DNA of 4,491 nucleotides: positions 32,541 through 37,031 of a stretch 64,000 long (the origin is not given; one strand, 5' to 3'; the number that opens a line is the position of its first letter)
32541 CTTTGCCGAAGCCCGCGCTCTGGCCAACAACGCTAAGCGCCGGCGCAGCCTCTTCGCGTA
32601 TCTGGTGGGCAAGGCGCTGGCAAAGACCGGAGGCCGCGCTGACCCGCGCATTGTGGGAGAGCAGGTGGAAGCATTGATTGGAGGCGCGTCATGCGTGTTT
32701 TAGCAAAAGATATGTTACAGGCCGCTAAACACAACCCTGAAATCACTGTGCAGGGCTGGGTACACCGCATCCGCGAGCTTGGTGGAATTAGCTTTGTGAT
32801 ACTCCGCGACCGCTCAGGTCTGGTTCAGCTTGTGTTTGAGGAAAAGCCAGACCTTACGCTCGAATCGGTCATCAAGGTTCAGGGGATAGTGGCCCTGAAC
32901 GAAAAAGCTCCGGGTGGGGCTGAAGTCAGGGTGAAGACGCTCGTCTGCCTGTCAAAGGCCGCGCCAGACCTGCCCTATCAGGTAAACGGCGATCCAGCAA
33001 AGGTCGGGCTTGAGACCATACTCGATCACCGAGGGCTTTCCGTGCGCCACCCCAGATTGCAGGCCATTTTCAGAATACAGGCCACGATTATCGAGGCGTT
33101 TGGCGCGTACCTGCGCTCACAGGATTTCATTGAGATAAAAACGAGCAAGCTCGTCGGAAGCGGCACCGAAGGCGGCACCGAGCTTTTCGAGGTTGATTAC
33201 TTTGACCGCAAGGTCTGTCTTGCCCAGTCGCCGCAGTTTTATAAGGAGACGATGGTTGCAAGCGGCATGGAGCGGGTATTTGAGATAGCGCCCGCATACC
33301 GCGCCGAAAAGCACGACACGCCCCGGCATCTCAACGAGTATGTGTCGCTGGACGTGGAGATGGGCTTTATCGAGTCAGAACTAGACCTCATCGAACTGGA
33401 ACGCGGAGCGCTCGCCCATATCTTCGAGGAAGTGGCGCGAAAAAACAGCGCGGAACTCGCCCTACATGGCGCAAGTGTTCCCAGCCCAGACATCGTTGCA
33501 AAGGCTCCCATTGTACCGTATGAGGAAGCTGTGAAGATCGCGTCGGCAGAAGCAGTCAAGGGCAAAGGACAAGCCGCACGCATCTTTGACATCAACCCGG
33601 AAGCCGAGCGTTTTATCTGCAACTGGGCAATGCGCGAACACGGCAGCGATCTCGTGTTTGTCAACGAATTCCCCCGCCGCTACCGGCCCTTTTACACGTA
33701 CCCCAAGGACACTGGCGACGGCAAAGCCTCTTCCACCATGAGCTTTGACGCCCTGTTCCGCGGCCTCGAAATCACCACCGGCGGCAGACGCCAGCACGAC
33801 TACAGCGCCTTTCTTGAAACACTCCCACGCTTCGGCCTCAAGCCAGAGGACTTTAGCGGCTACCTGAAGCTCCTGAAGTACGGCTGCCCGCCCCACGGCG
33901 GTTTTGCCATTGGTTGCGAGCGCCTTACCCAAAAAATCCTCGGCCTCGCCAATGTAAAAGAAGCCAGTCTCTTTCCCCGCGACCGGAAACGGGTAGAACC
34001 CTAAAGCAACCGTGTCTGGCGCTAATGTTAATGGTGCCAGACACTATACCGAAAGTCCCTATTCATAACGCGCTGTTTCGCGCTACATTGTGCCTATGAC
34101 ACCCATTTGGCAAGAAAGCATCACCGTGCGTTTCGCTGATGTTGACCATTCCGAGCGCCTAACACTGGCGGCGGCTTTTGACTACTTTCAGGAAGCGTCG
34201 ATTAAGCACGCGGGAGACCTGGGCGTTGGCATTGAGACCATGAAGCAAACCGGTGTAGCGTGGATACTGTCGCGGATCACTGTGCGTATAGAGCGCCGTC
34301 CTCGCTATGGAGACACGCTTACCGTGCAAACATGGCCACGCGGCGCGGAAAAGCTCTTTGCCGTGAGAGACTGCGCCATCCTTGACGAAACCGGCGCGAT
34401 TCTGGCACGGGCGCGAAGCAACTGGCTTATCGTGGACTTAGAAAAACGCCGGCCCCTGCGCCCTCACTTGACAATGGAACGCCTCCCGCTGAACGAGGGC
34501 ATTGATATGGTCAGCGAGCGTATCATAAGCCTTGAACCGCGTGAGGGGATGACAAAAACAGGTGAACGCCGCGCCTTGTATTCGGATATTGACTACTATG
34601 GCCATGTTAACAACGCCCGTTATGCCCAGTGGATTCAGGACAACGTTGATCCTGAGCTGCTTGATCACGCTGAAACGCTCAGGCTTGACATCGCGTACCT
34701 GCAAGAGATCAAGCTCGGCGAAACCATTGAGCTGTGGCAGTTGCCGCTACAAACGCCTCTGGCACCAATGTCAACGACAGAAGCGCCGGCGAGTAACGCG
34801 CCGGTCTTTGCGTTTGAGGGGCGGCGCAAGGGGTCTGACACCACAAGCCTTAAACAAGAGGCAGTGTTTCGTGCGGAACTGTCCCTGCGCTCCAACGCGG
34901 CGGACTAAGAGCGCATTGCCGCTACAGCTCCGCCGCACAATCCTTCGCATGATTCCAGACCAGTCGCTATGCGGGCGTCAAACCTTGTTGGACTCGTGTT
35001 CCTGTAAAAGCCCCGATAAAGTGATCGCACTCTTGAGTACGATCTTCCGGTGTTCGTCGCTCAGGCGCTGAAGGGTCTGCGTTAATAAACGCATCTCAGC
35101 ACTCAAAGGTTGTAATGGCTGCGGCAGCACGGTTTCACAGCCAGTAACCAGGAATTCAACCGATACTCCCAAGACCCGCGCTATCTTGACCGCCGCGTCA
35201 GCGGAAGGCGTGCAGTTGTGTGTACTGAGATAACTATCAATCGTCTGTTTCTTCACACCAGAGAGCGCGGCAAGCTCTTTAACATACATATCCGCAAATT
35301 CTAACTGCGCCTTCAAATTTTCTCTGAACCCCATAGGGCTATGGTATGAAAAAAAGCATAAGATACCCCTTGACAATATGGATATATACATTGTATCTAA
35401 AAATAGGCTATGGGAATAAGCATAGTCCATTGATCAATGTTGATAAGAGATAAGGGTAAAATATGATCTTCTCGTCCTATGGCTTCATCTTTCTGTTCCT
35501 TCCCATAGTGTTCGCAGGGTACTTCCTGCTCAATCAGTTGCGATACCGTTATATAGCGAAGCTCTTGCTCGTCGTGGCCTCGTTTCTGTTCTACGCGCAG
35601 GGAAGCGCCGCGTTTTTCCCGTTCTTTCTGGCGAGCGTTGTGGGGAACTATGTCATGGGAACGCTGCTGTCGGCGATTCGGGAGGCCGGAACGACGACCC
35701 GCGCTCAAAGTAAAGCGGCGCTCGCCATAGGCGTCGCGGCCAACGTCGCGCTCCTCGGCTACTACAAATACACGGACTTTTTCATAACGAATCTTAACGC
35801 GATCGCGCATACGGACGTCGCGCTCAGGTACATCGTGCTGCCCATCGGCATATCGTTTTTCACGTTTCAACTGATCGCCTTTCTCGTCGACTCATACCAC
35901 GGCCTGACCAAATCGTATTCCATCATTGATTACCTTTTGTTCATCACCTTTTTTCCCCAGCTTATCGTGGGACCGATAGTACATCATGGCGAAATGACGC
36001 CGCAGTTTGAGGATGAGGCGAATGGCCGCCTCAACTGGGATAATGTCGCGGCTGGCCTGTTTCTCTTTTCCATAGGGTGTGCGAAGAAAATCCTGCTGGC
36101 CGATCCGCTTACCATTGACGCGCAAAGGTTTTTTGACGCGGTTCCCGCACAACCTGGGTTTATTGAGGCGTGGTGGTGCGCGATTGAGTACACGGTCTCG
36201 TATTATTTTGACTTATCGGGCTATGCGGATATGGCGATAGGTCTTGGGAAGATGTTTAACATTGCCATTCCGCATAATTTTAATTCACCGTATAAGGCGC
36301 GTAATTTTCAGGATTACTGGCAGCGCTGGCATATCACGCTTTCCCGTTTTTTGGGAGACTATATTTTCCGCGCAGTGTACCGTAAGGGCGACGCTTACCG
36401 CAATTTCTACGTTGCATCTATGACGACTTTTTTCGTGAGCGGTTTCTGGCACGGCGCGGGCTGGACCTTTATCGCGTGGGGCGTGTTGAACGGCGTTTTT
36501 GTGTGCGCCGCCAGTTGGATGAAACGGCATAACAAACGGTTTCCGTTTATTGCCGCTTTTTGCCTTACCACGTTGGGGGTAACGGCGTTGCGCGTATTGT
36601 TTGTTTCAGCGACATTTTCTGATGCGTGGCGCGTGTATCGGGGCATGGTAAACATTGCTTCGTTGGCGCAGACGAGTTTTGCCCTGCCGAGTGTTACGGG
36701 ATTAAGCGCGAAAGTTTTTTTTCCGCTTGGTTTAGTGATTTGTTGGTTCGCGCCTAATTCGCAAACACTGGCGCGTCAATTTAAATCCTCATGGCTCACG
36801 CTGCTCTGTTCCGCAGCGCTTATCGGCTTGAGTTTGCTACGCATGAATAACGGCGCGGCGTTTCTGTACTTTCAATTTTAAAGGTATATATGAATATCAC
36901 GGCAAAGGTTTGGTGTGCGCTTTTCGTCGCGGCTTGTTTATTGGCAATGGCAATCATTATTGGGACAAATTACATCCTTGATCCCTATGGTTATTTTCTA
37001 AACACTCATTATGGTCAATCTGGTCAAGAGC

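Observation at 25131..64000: Five intergenic tandem arrays in 64 kb with a period locked to 21 or 23 bp, each with its own unit sequence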

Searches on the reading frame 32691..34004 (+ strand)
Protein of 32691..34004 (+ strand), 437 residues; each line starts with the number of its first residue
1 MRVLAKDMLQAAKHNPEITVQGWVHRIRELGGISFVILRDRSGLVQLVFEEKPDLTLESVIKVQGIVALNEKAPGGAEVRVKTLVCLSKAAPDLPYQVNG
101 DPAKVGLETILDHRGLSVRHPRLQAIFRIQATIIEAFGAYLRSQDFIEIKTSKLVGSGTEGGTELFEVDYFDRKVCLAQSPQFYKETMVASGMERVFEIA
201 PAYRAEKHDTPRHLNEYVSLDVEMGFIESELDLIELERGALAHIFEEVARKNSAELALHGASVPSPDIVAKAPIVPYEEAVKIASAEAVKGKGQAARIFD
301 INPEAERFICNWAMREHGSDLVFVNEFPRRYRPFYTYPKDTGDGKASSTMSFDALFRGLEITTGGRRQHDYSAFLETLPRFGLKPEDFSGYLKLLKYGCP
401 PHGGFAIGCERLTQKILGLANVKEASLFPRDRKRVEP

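Call 19: search_protein_families(library=pfam, proteins=[window:32691-34004:+], max_evalue=0.00001)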
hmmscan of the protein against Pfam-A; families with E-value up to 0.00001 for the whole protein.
window:32691-34004:+ (437 aa): 2 families
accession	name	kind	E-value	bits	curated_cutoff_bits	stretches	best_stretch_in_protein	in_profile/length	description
PF00152.25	tRNA-synt_2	-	5.5e-76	256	25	1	108-431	3-307/308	tRNA synthetases class II (D, K and N)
PF01336.31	tRNA_anti-codon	-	1.9e-12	47.4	27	1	18-84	1-72/75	OB-fold nucleic acid binding domain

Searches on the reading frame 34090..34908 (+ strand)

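Call 19: search_protein_families(library=pfam, proteins=[window:34090-34908:+], max_evalue=0.00001)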
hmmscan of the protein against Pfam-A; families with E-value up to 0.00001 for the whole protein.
window:34090-34908:+ (272 aa): 3 families
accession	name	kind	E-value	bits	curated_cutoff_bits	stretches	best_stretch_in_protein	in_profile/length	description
PF01643.23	Acyl-ACP_TE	-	8.2e-26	90.7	23.7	1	8-123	5-121/131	Acyl-ACP thioesterase N-terminal domain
PF20791.3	Acyl-ACP_TE_C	-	2.1e-17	63.6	21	1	163-215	15-67/101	Acyl-ACP thioesterase C-terminal domain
PF13279.12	4HBT_2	-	2.9e-13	50.8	25.5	1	13-122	1-111/122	Thioesterase-like superfamily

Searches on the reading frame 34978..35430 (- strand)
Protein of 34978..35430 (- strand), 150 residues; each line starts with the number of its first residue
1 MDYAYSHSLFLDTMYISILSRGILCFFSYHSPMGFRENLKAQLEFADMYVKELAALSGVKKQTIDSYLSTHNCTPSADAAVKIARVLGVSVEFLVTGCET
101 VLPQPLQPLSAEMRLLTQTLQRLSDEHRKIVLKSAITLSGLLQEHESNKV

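Call 19: search_protein_families(library=pfam, proteins=[window:34978-35430:-], max_evalue=0.00001)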
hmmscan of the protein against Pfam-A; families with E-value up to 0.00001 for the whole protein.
window:34978-35430:- (150 aa): 2 families
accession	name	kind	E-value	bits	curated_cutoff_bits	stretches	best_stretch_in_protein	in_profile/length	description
PF07022.19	Phage_CI_repr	-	2.4e-06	28.2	22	1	51-99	16-62/65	Bacteriophage CI repressor helix-turn-helix domain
PF01381.28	HTH_3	-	9.5e-06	26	23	0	51-94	13-55/55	Helix-turn-helix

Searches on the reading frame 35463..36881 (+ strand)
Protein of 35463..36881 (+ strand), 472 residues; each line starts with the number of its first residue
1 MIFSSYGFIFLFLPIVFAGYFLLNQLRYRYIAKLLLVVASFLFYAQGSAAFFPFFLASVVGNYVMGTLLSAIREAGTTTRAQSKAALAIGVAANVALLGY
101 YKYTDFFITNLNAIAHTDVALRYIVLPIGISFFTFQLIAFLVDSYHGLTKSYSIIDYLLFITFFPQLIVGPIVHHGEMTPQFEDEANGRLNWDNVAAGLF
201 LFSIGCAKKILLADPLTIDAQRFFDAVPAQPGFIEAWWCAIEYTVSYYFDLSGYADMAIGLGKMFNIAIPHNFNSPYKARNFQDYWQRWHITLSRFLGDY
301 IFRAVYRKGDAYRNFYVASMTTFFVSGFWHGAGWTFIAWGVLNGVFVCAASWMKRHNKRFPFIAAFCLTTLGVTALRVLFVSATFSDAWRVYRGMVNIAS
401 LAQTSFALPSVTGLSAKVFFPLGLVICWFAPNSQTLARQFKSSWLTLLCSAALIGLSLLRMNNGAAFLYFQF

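Call 19: search_protein_families(library=pfam, proteins=[window:35463-36881:+], max_evalue=0.00001)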
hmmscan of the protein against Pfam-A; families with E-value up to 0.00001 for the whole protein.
window:35463-36881:+ (472 aa): 1 family
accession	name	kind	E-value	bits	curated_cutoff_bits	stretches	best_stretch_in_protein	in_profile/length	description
PF03062.24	MBOAT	-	6.1e-33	114.9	27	1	101-373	34-317/337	MBOAT, membrane-bound O-acyltransferase family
